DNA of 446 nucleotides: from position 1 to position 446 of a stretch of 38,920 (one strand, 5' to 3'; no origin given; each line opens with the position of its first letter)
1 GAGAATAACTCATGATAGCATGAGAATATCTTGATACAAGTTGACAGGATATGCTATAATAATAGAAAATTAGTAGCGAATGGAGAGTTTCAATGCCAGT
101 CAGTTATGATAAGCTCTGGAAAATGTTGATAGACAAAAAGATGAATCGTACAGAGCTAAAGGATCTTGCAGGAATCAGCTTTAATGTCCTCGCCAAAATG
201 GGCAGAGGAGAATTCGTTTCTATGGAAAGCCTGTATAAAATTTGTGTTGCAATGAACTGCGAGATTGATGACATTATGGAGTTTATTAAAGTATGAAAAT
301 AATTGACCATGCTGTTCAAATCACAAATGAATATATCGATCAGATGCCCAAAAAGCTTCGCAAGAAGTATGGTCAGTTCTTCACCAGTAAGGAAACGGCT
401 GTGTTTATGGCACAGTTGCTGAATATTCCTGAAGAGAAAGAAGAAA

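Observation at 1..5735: Exact 128-bp duplication of the operator-promoter-RBS-5' end of two paralogous controller-protein genes, one driving an RM operon and the other a non-RM effector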

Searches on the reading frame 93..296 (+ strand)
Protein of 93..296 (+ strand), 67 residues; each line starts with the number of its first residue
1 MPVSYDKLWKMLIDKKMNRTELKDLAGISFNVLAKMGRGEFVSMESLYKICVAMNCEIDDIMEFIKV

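Call 10: search_protein_families(library=pfam, proteins=[window:93-296:+], max_evalue=0.01)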
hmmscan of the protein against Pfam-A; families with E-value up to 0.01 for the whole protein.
window:93-296:+ (67 aa): 2 families
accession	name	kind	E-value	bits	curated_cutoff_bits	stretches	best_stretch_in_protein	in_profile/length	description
PF13443.12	HTH_26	-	2.4e-16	60.2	22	1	7-66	1-62/63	Cro/C1-type HTH DNA-binding domain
PF01381.28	HTH_3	-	0.00016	22.1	23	1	14-61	7-55/55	Helix-turn-helix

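Call 11: search_protein_families(library=ncbifam, proteins=[window:93-296:+], max_evalue=0.01)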
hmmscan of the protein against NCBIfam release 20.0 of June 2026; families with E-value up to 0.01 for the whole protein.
window:93-296:+ (67 aa): 3 families
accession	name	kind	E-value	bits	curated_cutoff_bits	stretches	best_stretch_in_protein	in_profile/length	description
NF000090.1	trans_reg_VanU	equivalog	2e-18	66.3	150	1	1-64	1-64/75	glycopeptide resistance transcriptional regulator VanU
NF006015.0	PRK08154.1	subfamily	0.0024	17.1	204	1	14-63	41-91/314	anaerobic benzoate catabolism transcriptional regulator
NF010465.0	PRK13890.1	equivalog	0.0091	16.1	96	1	7-61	9-64/121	conjugal transfer protein TrbA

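Call 15: find_encoding_contigs(protein=window:93-296:+, flank=8000, max_places=10)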
Protein window:93-296:+ (67 aa): no gene with exactly this product is on record in the collection.

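Call 51: search_protein_families(library=padloc, proteins=[window:93-296:+], max_evalue=0.001)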
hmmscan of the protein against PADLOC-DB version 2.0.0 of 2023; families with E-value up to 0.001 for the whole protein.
window:93-296:+ (67 aa): 1 family
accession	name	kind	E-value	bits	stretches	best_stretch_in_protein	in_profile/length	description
PDLC04775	PDC-M69A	-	0.00089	17.7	0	7-63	11-68/113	-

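Call 62: find_related_loci(query=window:93-296:+, collection=viral_contigs, flank=4000)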
Query window:93-296:+ (67 aa) in viral_contigs; peptide patterns used: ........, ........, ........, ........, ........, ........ (x = any residue, [..] = any of these).
16 stretches matched a pattern; 7 encode a relative of the query (tblastn E <= 1e-3); 7 distinct loci.
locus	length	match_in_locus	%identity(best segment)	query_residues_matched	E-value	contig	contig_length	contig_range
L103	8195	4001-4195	80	1-65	2e-34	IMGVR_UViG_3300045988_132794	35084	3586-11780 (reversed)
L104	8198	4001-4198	74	1-66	3e-31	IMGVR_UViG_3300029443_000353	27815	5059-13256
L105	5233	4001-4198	64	1-66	6e-28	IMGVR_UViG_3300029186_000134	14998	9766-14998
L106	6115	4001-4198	64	1-66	6e-28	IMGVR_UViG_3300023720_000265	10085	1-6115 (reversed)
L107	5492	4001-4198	64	1-66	6e-28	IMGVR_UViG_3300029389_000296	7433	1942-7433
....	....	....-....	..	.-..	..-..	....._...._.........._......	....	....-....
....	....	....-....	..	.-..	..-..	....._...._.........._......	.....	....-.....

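Call 63: find_homologous_proteins(query=window:93-296:+, max_evalue=1e-10)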
Query window:93-296:+ (67 aa): 1850 proteins with E <= 1e-10 among 1880 candidates; the best 120 are listed.
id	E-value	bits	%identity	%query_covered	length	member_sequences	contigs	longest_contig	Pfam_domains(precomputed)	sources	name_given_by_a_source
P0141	5.8e-37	141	100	100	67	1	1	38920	PF13443.13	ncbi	-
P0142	1.6e-36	140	99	100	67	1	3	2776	PF13443.13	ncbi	-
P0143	4.4e-36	138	97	100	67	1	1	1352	PF13443.13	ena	-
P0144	6.0e-36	138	96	100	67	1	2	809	PF13443.13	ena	-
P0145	7.9e-36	138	97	100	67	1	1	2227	PF13443.13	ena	-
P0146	1.6e-35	137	96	100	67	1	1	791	PF13443.13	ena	-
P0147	2.1e-35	136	96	100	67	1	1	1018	PF13443.13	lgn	-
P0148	6.0e-35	135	96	100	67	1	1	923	PF13443.13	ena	-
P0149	6.5e-33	128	90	100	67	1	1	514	PF13443.13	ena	-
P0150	8.6e-33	128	88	100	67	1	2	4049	PF13443.13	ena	-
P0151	1.1e-32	128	88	100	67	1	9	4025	PF13443.13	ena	-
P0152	1.5e-32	127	87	100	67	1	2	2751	PF13443.13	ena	-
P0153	2.2e-32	127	90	100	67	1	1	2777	PF13443.13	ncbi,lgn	-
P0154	2.2e-32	127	90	100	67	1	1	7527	PF13443.13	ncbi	-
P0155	3.6e-32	126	91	96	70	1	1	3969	PF13443.13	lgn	-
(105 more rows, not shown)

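Call 64: find_encoding_contigs(protein=P0142, flank=4000, max_places=10)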
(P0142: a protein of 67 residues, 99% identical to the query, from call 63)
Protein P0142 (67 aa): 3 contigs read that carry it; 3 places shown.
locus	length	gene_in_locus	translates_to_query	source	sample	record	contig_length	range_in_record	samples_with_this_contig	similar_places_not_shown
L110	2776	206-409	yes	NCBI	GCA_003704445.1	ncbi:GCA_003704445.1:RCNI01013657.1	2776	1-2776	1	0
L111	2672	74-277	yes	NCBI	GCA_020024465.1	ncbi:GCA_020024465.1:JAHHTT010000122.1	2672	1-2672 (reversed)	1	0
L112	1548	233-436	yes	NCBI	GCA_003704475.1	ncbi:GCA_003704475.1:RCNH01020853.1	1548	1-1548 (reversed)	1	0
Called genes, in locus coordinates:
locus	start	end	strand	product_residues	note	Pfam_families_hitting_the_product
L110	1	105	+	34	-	?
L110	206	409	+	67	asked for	PF13443:HTH_26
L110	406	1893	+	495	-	PF02384:N6_Mtase, PF07669:Eco57I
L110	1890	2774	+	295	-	?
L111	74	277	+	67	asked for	PF13443:HTH_26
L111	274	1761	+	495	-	PF02384:N6_Mtase, PF07669:Eco57I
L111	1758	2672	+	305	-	?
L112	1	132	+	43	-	?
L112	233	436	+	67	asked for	PF13443:HTH_26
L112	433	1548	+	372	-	?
